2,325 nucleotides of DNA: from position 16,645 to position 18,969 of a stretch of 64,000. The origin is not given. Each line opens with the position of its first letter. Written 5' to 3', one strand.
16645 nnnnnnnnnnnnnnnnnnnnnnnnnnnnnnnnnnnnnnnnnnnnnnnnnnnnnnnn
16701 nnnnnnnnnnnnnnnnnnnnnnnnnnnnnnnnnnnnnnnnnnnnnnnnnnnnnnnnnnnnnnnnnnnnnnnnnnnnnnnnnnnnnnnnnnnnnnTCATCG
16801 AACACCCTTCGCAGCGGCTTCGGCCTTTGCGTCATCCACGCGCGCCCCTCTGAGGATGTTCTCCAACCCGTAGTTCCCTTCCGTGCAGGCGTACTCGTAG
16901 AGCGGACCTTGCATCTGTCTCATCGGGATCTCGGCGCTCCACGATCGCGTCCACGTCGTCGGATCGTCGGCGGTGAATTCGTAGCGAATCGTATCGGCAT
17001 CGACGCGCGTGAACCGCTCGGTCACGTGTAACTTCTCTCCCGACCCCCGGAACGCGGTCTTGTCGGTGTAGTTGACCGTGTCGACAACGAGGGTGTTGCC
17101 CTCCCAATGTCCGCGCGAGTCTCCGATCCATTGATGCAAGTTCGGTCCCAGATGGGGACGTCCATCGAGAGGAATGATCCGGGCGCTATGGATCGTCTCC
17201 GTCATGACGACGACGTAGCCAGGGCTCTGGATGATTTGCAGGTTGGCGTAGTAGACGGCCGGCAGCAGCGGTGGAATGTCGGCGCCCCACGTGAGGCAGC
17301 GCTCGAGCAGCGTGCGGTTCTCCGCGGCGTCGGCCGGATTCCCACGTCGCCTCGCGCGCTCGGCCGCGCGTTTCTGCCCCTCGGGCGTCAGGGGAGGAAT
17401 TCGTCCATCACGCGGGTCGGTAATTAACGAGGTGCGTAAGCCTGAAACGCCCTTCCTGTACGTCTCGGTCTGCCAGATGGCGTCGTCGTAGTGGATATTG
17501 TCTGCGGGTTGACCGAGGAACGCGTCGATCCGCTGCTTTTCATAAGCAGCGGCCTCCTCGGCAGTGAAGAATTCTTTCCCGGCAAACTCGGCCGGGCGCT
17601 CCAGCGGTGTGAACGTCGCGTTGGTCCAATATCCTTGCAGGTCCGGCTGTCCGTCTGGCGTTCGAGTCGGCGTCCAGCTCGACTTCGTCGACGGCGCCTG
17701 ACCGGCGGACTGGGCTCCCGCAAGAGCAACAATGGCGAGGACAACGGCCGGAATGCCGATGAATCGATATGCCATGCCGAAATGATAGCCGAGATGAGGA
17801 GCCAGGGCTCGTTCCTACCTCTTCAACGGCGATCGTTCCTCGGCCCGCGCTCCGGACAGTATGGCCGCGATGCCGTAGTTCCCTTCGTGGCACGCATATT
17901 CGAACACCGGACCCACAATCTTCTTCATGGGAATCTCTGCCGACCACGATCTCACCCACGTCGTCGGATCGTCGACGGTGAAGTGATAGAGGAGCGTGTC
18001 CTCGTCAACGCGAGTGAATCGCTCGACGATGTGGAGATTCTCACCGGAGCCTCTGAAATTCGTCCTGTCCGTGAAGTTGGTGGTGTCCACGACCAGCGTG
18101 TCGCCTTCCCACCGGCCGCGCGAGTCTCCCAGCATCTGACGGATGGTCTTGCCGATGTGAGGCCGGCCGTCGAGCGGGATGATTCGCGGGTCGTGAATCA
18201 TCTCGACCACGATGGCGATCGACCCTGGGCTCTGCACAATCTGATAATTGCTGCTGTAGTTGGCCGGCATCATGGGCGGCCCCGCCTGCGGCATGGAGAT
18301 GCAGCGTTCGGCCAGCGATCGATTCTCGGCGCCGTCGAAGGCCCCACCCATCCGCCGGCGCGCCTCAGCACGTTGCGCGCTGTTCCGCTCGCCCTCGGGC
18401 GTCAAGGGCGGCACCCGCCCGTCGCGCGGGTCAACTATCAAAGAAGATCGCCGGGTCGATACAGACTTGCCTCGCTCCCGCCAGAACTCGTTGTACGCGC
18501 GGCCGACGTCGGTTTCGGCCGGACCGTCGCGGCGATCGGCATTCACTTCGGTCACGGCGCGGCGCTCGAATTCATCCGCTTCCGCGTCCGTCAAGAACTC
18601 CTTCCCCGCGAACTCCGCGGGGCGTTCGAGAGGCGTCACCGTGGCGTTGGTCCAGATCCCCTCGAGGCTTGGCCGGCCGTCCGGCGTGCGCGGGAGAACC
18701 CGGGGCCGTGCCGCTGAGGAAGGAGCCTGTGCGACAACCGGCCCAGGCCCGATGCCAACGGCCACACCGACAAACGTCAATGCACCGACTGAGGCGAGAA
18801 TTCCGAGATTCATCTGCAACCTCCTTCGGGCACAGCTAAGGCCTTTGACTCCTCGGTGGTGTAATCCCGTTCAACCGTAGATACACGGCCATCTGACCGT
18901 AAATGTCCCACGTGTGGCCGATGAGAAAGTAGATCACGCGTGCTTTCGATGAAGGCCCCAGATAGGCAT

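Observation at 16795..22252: Six-gene, all-exported operon: degenerate MBL, D1, D2, DinB, A, A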

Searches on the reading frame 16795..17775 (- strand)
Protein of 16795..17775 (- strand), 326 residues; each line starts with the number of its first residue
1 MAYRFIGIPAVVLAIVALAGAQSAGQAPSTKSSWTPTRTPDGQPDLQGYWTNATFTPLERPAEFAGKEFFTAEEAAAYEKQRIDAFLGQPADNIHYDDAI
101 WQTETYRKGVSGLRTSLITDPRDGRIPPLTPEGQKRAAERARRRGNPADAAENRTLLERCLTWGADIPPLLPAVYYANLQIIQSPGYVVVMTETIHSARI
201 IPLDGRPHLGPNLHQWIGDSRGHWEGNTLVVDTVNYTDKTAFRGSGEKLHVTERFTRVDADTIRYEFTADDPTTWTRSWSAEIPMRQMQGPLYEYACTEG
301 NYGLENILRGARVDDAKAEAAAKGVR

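Call 3: search_protein_families(library=pfam, proteins=[window:16795-17775:-], max_evalue=0.1)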
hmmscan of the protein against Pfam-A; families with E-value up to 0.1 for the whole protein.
window:16795-17775:- (326 aa): 0 families

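Call 4: search_protein_families(library=ncbifam, proteins=[window:16795-17775:-], max_evalue=0.1)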
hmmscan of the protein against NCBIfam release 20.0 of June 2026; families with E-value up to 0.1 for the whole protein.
window:16795-17775:- (326 aa): 0 families

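Call 8: find_homologous_proteins(query=window:16795-17775:-, max_evalue=0.00001)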
Query window:16795-17775:- (326 aa): 7997 proteins with E <= 0.00001 among 8000 candidates; the best 120 are listed.
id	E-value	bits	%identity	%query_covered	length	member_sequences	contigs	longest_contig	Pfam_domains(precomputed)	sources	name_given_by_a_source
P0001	3.1e-205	699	91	99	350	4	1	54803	-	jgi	jgi:hypothetical protein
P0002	2.1e-203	693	89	99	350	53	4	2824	-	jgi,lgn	jgi:hypothetical protein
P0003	5.1e-193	659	82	97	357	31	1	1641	-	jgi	jgi:hypothetical protein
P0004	4.4e-191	652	86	99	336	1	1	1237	-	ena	-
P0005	4.5e-189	646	87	92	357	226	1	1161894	-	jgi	jgi:hypothetical protein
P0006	1.4e-188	644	85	95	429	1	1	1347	-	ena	-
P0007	8.2e-188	641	84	97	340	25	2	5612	-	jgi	jgi:hypothetical protein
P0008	2.9e-184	630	86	94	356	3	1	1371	-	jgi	-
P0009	4.9e-183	626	82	95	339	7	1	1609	-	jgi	jgi:hypothetical protein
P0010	4.6e-182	623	77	96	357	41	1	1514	-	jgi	jgi:hypothetical protein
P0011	1.7e-181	621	82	96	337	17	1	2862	-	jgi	jgi:hypothetical protein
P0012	2.3e-181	620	82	95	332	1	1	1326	-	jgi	jgi:hypothetical protein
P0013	1.3e-179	615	77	99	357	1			-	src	-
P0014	1.4e-179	614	77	97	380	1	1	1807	-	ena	-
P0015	6.7e-178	609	81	99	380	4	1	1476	-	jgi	jgi:hypothetical protein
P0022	2.9e-157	541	71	98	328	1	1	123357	-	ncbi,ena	-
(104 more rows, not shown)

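Call 9: find_encoding_contigs(protein=P0005, flank=10000, max_places=3)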
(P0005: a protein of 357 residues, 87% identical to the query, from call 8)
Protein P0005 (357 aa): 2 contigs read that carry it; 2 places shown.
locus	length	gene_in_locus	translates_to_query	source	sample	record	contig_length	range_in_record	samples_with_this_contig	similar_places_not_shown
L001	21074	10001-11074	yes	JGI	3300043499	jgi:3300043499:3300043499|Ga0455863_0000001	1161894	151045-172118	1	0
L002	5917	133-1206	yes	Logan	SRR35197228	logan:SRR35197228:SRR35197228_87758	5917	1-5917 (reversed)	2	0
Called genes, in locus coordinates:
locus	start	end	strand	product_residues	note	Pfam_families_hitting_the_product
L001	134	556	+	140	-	-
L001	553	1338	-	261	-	PF00902:TatC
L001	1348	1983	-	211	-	PF00440:TetR_N, PF09209:CecR_C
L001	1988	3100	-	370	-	PF12679:ABC2_membrane_2, PF12698:ABC2_membrane_3, PF01061:ABC2_membrane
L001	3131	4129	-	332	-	PF13555:AAA_29 (faint), PF00005:ABC_tran, PF13304:AAA_21 (faint), PF13732:DrrA1-3_C (weak)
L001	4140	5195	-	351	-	PF25919:BSH_CusB (faint), PF25917:BSH_RND, PF25973:BSH_CzcB (faint), PF25893:HH_CzcB (weak), PF25954:Beta-barrel_RND_2 (weak)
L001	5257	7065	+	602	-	PF20972:MASE9 (weak), PF00989:PAS, PF08448:PAS_4, PF13188:PAS_8 (weak), PF13426:PAS_9, PF00512:HisKA (weak), PF02518:HATPase_c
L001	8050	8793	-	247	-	PF00106:adh_short, PF01370:Epimerase (weak), PF08659:KR (faint), PF13561:adh_short_C2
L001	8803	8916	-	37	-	-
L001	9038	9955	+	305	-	PF12852:Cupin_6, PF05899:Cupin_3 (weak), PF00165:HTH_AraC (faint), PF12833:HTH_18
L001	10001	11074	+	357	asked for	-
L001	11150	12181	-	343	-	-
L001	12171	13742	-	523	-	PF00732:GMC_oxred_N, PF05199:GMC_oxred_C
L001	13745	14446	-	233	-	-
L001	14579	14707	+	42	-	-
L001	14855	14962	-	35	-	-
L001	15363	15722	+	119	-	-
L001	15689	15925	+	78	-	-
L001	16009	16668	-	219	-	PF04191:PEMT, PF04140:ICMT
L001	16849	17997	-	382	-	PF01306:LacY_symp (weak), PF06779:MFS_4 (weak), PF07690:MFS_1, PF12832:MFS_1_like, PF00083:Sugar_tr, PF13347:MFS_2, PF03209:PUCC (weak)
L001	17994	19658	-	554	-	PF04389:Peptidase_M28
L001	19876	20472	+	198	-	PF00076:RRM_1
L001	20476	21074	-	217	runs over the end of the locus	-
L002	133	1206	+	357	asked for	-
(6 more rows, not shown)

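Call 10: find_encoding_contigs(protein=P0022, flank=10000, max_places=3)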
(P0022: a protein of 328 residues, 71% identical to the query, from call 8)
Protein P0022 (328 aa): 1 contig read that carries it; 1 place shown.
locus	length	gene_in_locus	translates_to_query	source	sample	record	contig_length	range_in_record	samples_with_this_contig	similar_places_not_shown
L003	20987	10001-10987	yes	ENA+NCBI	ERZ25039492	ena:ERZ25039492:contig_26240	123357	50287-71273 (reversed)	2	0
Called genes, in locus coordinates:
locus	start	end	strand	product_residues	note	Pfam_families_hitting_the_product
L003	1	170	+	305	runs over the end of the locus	PF19799:DUF6282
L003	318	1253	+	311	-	PF01408:GFO_IDH_MocA, PF19858:OxRdtase_C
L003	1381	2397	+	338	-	PF04909:Amidohydro_2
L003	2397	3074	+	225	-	PF03737:RraA-like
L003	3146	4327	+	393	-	PF02900:LigB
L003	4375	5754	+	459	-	PF07690:MFS_1, PF05977:MFS_3 (faint), PF06779:MFS_4 (faint), PF00083:Sugar_tr, PF07690:MFS_1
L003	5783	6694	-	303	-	-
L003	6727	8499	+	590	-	PF00930:DPPIV_N (faint), PF07676:PD40 (faint), PF25174:Beta-prop_THOC3 (faint), PF26550:Tricorn_2nd (faint), PF26549:Tricorn_N (weak)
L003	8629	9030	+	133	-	PF19649:DUF6152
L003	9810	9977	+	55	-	-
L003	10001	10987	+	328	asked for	-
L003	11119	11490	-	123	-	-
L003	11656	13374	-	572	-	PF01839:FG-GAP (faint), PF13517:FG-GAP_3, PF07593:UnbV_ASPIC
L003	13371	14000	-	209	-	PF00072:Response_reg, PF00196:GerE, PF08281:Sigma70_r4_2 (weak)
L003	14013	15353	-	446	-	PF07730:HisKA_3, PF02518:HATPase_c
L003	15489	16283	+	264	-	PF03547:Mem_trans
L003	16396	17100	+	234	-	-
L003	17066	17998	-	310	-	PF00753:Lactamase_B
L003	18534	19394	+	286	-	PF07690:MFS_1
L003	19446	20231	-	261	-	PF00378:ECH_1, PF16113:ECH_2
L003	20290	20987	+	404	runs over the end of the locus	PF02515:CoA_transf_3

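Call 11: find_encoding_contigs(protein=P0001, flank=10000, max_places=3)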
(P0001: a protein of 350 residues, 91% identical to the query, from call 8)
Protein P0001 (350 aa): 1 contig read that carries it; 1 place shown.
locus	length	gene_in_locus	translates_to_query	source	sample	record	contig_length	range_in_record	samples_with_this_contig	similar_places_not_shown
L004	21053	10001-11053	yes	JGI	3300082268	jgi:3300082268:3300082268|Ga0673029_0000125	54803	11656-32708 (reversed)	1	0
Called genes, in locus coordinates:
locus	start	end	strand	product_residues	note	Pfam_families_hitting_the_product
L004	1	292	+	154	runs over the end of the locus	PF19649:DUF6152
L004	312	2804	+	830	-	PF12704:MacB_PCD, PF02687:FtsX, PF12704:MacB_PCD, PF02687:FtsX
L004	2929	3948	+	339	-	PF00753:Lactamase_B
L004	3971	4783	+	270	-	-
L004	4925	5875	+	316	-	-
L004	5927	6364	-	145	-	PF07366:SnoaL (weak), PF12680:SnoaL_2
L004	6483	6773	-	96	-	-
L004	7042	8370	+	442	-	PF00144:Beta-lactamase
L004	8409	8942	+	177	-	PF05163:DinB, PF12867:DinB_2 (weak)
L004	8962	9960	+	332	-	-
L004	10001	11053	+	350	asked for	-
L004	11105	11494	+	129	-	PF04343:DUF488, PF22751:DUF488-N3a, PF22752:DUF488-N3i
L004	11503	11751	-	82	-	PF04982:TM_HPP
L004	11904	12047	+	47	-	-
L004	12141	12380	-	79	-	PF20540:DUF6755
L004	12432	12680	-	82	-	-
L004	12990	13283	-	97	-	-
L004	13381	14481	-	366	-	PF01699:Na_Ca_ex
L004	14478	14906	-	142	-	PF07885:Ion_trans_2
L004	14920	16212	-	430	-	PF20091:Abhydrolase_10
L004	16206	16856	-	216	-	-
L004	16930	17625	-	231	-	-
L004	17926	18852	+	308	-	PF01261:AP_endonuc_2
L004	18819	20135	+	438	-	PF01261:AP_endonuc_2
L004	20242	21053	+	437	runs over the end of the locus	PF07690:MFS_1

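Call 26: search_solved_structures(query=A2, max_evalue=1)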
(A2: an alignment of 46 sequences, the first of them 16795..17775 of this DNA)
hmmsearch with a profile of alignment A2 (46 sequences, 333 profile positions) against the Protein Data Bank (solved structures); distinct sequences matched with E-value up to 1: 0.

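Call 33: predict_structure(alignment_id=A2)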
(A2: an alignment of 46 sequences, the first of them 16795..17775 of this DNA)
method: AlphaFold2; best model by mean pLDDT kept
length: 326 residues; sequences in the alignment: 46
mean_pLDDT: 78.3   pTM: 0.74
mean pLDDT of the five models: 78.3, 78.2, 76.1, 74.4, 72.6
residues with pLDDT >= 90: 140; 70-90: 94; 50-70: 43; < 50: 49
segments of 3 or more residues with pLDDT < 50: 1-14, 17-30, 146-153, 173-175, 298-306
pLDDT, mean of each block of 10 residues (from residue 1): 40 49 39 83 94 88 94 96 87 72 81 94 94 86 54 51 65 66 95 81 92 78 96 86 82 95 95 95 88 53 51 84 79
secondary structure, 60 per line:
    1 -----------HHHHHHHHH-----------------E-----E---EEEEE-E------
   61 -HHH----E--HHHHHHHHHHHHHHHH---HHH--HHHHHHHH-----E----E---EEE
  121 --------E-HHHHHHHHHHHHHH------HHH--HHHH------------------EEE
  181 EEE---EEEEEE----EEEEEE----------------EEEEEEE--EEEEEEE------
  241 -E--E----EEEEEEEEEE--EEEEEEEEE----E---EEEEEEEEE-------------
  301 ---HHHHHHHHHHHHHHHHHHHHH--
elements in order: H12-20 E48-52 H72-87 H96-103 E118-120 H131-144 H156-159 E178-183 E187-192 E197-202 E219-225 E228-234 E250-259 E262-270 E279-287 H304-324

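Call 35: fold_search(model_id=the predicted structure, library=pdb)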
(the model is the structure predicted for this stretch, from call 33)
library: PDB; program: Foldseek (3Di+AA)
matches with E <= 10: 1486; with E <= 0.001: 1
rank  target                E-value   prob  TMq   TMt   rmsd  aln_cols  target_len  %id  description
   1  5z4g_A                6.9e-04  1.00  0.24  0.49   6.0       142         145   13  Crystal structure of secretory abundant heat soluble protein 4 from Ramazzottius varieornatus (released 2018-04-11)
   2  1crb                  1.7e-03  0.99  0.23  0.50   7.0       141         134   12  CRYSTALLOGRAPHIC STUDIES ON A FAMILY OF CELLULAR LIPOPHILIC TRANSPORT PROTEINS. REFINEMENT OF P2 MYELIN PROTEIN AND THE  (released 1994-12-20)
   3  5xn9_A                7.2e-03  0.99  0.24  0.49   4.3       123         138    8  Crystal structure of a secretary abundant heat soluble (SAHS) protein from Ramazzottius varieornatus (from monomer sam (released 2017-07-26)
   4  5z4g_B                9.1e-03  0.98  0.24  0.49   5.8       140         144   14  Crystal structure of secretory abundant heat soluble protein 4 from Ramazzottius varieornatus (released 2018-04-11)
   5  4i3b_F                9.7e-03  0.97  0.24  0.49   7.7       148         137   11  Crystal structure of fluorescent protein UnaG wild type (released 2013-06-19)
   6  4xmc                  9.7e-03  0.54  0.16  0.24   8.9       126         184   11  Crystal structure of nitrophorin 7 from Rhodnius prolixus at pH 5.8 (released 2015-07-29)
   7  4jnj_A                1.2e-02  0.96  0.21  0.48   7.9       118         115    8  Structure based engineering of streptavidin monomer with a reduced biotin dissociation rate (released 2013-05-29)
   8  4jnj_D                1.4e-02  0.96  0.21  0.49   7.9       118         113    8  Structure based engineering of streptavidin monomer with a reduced biotin dissociation rate (released 2013-05-29)
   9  4i3d_A                1.4e-02  0.96  0.23  0.48   6.8       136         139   12  Crystal structure of fluorescent protein UnaG N57A mutant (released 2013-06-19)
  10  4i3c_A                1.5e-02  0.96  0.24  0.50   6.7       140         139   13  Crystal structure of fluorescent protein UnaG N57Q mutant (released 2013-06-19)
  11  8bk2_C                1.7e-02  0.18  0.11  0.19  15.4       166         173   12  X-ray structure of meningococcal factor H binding protein variant 2 in complex with a specific and bactericidal human  (released 2023-11-22)
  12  7arm_A                2.0e-02  0.41  0.14  0.23  11.6       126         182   13  LolCDE in complex with lipoprotein and LolA (released 2021-04-07)
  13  1moy                  2.1e-02  0.51  0.17  0.37  12.9       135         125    7  Streptavidin Mutant with Osteopontin Hexapeptide Insertion Including RGD (released 2003-05-06)
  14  6zyt_BBB              2.2e-02  0.91  0.21  0.48   7.9       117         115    8  Monomeric streptavidin with a conjugated biotinylated pyrrolidine (released 2021-08-18)
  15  4jnj_B                2.6e-02  0.91  0.21  0.48   7.9       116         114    9  Structure based engineering of streptavidin monomer with a reduced biotin dissociation rate (released 2013-05-29)
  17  5xn9_B                3.0e-02  0.95  0.24  0.51   4.2       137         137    8  Crystal structure of a secretary abundant heat soluble (SAHS) protein from Ramazzottius varieornatus (from monomer sam (released 2017-07-26)
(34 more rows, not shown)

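Call 50: search_protein_families(library=pfam, alignment_id=A2, max_evalue=1)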
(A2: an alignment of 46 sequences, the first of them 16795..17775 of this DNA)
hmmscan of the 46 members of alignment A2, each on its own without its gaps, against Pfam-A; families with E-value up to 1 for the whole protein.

A. member 1, window:16795-17775:- (326 aa): 0 families

B. families by the number of members that match (of 46 scanned): 11 families
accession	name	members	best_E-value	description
PF04033.18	DUF365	2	0.23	Domain of unknown function (DUF365)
PF06381.16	Phage_portal_3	1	0.049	Phage portal protein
PF23131.1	DotY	1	0.051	DotY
PF19167.5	DUF5849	1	0.062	Family of unknown function (DUF5849)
PF00866.24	Ring_hydroxyl_B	1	0.1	Ring hydroxylating beta subunit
PF08435.17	Calici_coat_C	1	0.12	Calicivirus coat protein C-terminal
PF00140.25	Sigma70_r1_2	1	0.22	Sigma-70 factor, region 1.2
PF12122.13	Rhomboid_N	1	0.22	Cytoplasmic N-terminal domain of rhomboid serine protease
PF11325.14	DUF3127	1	0.24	Domain of unknown function (DUF3127)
PF23185.1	CFAP43_N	1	0.29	CFAP43 N-terminal domain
PF23670.1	PIGBOS1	1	0.35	PIGBOS1-like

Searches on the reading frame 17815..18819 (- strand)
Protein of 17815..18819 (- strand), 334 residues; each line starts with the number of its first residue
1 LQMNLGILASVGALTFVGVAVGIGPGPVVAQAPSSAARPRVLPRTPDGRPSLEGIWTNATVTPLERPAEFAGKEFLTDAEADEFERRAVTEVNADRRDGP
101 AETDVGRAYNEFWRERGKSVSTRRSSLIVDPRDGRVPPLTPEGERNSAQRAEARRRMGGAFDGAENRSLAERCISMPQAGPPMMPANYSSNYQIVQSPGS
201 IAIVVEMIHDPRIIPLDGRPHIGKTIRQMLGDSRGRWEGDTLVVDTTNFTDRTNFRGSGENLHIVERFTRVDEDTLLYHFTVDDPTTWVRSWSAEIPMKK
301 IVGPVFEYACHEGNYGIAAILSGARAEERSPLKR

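Call 3: search_protein_families(library=pfam, proteins=[window:17815-18819:-], max_evalue=0.1)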
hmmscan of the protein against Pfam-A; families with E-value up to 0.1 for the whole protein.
window:17815-18819:- (334 aa): 0 families

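Call 4: search_protein_families(library=ncbifam, proteins=[window:17815-18819:-], max_evalue=0.1)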
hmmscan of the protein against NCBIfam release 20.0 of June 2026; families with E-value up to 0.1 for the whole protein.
window:17815-18819:- (334 aa): 0 families
